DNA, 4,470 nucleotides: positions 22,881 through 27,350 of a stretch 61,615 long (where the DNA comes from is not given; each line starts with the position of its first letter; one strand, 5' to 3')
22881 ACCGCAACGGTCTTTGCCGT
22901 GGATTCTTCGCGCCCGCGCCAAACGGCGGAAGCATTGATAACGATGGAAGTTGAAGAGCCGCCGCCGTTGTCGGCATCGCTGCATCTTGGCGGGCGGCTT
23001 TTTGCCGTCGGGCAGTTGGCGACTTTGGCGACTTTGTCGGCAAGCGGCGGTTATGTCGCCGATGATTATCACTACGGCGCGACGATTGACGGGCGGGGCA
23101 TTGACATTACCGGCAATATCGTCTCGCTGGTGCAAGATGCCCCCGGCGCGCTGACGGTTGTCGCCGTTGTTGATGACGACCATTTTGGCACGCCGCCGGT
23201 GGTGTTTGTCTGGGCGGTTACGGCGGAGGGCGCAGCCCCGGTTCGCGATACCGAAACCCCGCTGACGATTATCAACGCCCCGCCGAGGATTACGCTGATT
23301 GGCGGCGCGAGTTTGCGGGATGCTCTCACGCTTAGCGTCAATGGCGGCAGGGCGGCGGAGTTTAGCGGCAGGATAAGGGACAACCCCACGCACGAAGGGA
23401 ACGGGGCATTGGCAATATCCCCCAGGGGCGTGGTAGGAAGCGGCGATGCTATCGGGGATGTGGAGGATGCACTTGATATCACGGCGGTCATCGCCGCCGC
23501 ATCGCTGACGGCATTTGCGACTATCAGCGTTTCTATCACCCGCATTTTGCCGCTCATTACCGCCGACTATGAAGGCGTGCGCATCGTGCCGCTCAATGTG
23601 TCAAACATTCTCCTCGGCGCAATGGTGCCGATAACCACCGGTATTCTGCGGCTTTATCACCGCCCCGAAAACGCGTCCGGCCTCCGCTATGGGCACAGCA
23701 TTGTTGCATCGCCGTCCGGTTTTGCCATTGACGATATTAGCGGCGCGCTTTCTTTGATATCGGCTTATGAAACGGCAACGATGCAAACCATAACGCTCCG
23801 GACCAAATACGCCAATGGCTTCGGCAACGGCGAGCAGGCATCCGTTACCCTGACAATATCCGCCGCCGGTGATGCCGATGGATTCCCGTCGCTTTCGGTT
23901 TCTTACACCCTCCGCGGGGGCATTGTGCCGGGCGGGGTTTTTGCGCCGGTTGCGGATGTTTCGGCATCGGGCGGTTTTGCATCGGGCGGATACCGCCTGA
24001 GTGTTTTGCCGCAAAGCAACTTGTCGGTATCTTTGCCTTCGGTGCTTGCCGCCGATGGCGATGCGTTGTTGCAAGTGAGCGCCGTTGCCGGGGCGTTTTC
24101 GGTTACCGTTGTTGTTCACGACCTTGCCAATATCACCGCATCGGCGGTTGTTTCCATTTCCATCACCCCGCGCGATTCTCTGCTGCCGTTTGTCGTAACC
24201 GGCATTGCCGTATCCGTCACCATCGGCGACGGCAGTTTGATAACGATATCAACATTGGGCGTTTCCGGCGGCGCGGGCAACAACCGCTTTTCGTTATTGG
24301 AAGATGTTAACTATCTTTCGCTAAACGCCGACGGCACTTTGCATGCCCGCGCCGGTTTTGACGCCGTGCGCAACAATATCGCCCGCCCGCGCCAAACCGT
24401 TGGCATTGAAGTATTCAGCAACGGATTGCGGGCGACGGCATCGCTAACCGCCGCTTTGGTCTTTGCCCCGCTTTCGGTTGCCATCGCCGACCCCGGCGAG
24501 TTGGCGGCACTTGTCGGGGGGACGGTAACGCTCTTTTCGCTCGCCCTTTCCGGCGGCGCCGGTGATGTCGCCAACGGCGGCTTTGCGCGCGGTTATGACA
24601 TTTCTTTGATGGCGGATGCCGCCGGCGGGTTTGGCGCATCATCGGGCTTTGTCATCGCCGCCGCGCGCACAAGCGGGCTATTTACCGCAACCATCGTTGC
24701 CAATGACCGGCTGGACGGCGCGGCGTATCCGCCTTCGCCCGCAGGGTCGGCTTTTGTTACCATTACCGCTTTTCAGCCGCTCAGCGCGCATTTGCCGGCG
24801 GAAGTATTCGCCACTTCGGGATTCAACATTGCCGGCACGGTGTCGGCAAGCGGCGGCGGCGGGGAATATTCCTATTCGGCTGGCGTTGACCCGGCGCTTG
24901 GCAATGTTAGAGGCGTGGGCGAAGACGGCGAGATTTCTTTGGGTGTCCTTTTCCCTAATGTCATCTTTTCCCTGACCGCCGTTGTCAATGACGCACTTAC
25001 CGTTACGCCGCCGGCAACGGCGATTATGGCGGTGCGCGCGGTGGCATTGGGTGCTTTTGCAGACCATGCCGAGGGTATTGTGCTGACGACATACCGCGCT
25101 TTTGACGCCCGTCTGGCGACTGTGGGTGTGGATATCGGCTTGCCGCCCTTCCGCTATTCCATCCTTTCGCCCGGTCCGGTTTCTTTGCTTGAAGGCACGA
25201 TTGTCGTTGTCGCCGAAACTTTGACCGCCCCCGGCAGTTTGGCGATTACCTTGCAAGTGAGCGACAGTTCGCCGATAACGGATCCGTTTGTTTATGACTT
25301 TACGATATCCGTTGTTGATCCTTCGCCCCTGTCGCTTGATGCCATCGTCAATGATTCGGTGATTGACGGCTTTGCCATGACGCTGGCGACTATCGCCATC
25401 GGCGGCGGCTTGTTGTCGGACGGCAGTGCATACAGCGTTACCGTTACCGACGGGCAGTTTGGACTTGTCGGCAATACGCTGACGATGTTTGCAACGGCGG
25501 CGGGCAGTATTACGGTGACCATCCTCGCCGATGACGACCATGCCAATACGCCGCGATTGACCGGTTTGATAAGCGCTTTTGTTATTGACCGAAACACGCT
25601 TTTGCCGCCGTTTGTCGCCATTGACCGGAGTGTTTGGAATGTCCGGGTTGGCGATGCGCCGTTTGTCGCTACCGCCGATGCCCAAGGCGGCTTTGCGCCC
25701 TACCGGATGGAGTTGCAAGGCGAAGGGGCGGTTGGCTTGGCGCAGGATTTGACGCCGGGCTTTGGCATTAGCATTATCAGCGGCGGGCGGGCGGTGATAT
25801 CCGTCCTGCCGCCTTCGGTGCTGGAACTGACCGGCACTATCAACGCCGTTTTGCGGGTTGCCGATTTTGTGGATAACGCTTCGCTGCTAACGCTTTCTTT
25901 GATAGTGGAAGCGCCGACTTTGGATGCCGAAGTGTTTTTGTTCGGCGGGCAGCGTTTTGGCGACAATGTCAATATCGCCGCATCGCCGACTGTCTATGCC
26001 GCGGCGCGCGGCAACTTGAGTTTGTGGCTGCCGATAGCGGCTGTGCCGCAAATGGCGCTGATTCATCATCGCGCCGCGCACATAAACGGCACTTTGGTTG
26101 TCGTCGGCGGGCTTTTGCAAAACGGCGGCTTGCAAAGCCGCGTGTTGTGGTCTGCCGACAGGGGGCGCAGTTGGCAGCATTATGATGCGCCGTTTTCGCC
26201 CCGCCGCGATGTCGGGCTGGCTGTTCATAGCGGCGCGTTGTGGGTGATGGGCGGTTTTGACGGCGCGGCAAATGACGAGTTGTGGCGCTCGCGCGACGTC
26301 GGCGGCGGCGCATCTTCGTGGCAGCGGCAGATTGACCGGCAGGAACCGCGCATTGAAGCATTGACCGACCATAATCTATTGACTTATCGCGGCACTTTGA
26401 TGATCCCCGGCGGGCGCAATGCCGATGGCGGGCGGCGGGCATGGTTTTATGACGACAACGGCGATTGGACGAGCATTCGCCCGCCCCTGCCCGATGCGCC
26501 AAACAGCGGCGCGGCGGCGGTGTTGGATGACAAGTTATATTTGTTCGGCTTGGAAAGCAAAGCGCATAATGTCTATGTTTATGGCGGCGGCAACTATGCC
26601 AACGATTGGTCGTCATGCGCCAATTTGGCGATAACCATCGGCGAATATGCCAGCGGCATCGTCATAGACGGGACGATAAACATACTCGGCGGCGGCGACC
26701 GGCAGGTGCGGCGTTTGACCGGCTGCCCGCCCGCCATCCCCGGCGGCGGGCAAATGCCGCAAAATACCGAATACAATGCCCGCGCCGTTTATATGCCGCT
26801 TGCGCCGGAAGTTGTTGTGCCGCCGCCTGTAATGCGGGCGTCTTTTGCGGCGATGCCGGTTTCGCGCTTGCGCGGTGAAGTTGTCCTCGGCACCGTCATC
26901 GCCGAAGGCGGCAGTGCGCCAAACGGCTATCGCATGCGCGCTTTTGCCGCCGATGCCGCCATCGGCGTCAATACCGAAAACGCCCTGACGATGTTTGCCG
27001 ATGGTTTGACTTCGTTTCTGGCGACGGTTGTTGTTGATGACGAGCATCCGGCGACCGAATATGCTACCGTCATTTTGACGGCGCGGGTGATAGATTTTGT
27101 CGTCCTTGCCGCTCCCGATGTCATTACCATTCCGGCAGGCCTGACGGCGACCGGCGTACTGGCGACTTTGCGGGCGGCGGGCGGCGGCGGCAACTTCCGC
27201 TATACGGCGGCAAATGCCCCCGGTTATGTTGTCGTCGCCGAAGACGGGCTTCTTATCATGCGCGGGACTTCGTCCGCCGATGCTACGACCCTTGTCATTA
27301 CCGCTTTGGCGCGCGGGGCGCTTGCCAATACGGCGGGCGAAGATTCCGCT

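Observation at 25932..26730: A Kelch/BNR-like beta-propeller is embedded about 4,900 residues into the Ig-like stalk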

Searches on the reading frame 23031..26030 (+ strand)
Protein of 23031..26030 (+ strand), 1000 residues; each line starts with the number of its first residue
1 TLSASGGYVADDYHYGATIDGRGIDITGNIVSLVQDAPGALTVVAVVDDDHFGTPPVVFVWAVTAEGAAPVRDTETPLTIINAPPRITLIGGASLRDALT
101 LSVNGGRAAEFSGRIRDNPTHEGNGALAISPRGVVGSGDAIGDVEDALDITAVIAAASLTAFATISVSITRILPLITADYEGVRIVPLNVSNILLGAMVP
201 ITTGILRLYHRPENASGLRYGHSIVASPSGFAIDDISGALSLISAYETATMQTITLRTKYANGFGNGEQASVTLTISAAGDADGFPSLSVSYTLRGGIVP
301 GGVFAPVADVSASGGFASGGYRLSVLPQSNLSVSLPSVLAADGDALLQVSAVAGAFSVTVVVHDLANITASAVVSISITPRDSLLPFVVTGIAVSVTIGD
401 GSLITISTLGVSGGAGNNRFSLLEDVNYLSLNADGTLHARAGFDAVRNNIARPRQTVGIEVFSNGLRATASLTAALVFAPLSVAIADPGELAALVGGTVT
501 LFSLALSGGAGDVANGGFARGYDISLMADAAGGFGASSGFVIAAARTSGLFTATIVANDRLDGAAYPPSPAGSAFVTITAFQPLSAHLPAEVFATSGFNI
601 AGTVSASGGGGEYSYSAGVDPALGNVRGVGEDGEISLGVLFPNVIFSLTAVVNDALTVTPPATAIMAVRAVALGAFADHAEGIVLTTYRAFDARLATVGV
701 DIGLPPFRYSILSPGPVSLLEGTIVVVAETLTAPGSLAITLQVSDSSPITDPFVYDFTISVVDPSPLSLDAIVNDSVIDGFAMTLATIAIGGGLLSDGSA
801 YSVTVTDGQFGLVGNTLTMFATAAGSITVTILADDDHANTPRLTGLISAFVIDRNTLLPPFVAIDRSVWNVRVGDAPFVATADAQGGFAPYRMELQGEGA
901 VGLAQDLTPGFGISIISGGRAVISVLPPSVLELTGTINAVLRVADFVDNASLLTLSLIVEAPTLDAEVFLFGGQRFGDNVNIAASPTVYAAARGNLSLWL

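Call 10: search_protein_families(library=pfam, proteins=[window:23031-26030:+], max_evalue=0.01)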
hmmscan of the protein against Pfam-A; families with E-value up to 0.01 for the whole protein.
window:23031-26030:+ (1000 aa): 0 families

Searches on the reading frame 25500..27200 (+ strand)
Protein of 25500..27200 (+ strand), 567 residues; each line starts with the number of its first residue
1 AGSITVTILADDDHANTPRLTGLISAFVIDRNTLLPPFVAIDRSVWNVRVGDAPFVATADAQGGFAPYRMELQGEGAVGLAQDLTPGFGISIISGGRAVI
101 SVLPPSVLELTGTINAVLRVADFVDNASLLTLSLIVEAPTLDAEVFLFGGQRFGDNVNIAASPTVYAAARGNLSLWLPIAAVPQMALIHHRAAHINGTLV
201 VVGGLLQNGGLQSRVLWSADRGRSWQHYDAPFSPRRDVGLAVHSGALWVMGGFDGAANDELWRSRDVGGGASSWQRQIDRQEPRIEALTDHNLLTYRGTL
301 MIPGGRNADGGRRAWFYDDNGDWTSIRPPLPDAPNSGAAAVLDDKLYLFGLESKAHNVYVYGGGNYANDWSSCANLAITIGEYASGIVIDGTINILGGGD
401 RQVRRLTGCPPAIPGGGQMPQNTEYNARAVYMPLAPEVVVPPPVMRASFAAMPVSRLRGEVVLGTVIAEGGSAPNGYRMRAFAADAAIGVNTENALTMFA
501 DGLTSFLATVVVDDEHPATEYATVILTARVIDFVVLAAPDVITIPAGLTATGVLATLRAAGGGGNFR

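Call 6: search_protein_families(library=pfam, proteins=[window:25500-27200:+], max_evalue=1)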
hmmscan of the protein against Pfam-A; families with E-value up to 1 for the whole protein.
window:25500-27200:+ (567 aa): 7 families
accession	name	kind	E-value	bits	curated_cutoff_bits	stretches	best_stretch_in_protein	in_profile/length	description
PF24681.1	Kelch_KLHDC2_KLHL20_DRC7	-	1.6e-09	37.8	50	2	142-350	8-220/221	KLHDC2/KLHL20/DRC7 Kelch-repeats domain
PF01344.31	Kelch_1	-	1.1e-07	31.6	20.1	1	234-258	1-23/46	Kelch motif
PF24981.1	Beta-prop_ATRN-LZTR1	-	7.9e-07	29.1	50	2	247-370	1-121/289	Attractin/LZTR1 beta-propeller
PF13964.12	Kelch_6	-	3.1e-05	24.2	25.3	0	189-230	4-45/50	Kelch motif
PF24996.1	NANM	-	4.1e-05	23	45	1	328-401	2-74/350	N-acetylneuraminate epimerase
PF15902.12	Sortilin-Vps10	-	0.027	13.7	33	1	212-278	44-116/446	Sortilin, neurotensin receptor 3,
PF07646.21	Kelch_2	-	0.26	11.8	21.3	0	189-225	4-41/48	Kelch motif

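Call 7: search_protein_families(library=ncbifam, proteins=[window:25500-27200:+], max_evalue=1)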
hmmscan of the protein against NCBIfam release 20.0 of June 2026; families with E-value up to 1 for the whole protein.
window:25500-27200:+ (567 aa): 2 families
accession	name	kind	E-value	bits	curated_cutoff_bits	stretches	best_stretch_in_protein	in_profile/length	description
NF010730.0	PRK14131.1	subfamily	7.8e-05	21.6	416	1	327-401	30-103/384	N-acetylneuraminate epimerase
TIGR03547.1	muta_rot_YjhT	subfamily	0.00031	20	256.35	1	328-402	2-75/346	YjhT family mutarotase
